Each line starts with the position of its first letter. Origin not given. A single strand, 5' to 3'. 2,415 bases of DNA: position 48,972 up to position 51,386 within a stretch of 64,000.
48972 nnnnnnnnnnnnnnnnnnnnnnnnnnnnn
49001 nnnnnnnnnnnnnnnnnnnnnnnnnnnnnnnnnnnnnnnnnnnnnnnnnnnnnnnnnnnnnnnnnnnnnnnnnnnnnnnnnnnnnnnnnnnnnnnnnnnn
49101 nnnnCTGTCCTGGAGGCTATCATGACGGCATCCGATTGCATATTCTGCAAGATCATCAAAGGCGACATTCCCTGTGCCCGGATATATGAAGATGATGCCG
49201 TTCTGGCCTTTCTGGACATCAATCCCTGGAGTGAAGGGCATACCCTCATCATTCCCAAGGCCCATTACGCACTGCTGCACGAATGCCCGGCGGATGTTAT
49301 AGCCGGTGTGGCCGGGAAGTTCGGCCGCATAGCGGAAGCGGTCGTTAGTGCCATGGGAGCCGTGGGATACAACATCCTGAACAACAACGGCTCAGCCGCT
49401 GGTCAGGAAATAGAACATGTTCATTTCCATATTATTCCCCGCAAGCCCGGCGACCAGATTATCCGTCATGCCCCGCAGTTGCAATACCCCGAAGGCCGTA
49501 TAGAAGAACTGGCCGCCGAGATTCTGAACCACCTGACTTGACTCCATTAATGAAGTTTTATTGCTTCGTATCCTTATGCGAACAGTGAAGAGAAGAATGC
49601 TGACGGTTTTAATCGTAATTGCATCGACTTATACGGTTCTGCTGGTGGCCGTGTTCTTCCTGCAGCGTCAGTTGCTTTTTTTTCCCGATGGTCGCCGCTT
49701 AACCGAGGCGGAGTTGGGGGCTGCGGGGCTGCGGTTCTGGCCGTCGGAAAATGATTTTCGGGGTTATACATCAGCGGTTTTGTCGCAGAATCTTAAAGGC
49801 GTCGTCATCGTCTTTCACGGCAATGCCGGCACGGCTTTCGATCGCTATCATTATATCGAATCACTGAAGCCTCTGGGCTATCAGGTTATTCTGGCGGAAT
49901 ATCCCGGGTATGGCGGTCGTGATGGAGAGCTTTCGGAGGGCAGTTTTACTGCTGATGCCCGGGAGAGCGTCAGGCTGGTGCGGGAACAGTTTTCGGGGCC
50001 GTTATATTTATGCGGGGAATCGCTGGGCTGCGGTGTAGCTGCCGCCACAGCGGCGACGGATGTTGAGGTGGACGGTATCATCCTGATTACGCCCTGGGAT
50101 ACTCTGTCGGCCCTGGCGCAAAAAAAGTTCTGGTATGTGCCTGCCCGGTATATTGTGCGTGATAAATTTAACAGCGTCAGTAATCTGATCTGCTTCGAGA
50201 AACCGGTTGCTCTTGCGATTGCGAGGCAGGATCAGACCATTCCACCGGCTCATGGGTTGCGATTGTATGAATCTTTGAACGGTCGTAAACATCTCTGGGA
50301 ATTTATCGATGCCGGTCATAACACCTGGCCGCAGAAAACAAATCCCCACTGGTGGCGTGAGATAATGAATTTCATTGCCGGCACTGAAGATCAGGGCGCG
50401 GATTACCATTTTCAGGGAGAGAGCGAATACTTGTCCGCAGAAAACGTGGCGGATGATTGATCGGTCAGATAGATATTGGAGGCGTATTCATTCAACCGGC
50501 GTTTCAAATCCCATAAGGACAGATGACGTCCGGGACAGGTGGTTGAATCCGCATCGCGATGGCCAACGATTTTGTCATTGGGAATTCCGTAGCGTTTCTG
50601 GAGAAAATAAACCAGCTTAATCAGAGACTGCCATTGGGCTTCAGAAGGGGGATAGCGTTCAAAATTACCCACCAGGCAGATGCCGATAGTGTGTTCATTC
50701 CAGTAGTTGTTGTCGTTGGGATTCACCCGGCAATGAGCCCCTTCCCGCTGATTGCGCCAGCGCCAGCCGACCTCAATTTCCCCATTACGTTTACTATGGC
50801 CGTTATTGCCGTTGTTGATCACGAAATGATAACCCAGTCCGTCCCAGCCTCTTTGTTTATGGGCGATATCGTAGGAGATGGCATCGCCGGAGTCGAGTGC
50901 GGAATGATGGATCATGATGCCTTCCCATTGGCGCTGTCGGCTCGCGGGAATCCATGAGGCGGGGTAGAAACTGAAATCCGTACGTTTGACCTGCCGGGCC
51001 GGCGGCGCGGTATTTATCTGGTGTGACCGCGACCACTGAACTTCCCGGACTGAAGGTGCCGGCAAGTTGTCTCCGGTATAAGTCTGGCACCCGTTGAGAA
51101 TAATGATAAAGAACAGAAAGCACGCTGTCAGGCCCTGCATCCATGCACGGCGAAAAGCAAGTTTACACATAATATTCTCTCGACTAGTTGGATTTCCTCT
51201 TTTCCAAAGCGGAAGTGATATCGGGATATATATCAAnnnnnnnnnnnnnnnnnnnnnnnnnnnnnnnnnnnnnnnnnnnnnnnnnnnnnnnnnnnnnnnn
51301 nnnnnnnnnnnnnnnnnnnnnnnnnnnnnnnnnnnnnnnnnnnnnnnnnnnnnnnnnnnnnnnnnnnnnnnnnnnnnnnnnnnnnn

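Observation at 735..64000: Unrecognised ~105-nt interspersed repeat family (R105): 18 full, 1 edge-truncated and 4 partial copies in 64 kb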

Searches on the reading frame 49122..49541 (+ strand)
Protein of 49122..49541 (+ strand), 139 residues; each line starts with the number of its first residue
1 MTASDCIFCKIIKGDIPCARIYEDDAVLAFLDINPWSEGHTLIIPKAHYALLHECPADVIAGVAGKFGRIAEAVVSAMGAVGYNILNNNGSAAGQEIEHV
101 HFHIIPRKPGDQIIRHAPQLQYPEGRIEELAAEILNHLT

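Call 20: search_protein_families(library=pfam, proteins=[window:49122-49541:+])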
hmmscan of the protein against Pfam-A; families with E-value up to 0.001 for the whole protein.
window:49122-49541:+ (139 aa): 2 families
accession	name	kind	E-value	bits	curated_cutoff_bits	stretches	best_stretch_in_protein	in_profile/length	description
PF01230.28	HIT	-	9.7e-26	90.7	21.5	1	14-109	2-97/98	HIT domain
PF11969.13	DcpS_C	-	8.3e-13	49.3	24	1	6-106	2-101/114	Scavenger mRNA decapping enzyme C-term binding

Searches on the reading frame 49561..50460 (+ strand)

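Call 20: search_protein_families(library=pfam, proteins=[window:49561-50460:+])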
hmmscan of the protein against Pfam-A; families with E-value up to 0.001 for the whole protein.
window:49561-50460:+ (299 aa): 4 families
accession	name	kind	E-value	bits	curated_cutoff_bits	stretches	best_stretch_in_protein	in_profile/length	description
PF00561.26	Abhydrolase_1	-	2.5e-15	57.3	25.8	1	81-187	2-113/245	alpha/beta hydrolase fold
PF12146.15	Hydrolase_4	-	4.4e-11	43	27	1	77-179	2-110/239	Serine aminopeptidase, S33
PF12697.13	Abhydrolase_6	-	1.8e-07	32.5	26.3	1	82-184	1-100/217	Alpha/beta hydrolase family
PF06342.18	DUF1057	-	5e-05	22.9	21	1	69-178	25-135/297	Alpha/beta hydrolase of unknown function (DUF1057)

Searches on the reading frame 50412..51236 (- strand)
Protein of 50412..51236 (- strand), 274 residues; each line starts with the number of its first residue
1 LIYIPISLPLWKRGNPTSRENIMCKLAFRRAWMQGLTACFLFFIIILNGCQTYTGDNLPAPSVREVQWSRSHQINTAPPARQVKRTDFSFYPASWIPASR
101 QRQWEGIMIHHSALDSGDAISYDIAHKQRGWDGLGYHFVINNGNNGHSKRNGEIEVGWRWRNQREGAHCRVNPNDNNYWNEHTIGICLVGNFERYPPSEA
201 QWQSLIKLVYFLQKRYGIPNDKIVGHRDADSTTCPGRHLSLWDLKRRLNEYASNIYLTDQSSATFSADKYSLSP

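Call 20: search_protein_families(library=pfam, proteins=[window:50412-51236:-])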
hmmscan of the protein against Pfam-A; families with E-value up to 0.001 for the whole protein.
window:50412-51236:- (274 aa): 1 family
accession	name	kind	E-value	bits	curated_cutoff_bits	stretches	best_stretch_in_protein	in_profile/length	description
PF01510.30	Amidase_2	-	2.2e-23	83.5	26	1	101-237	2-131/131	N-acetylmuramoyl-L-alanine amidase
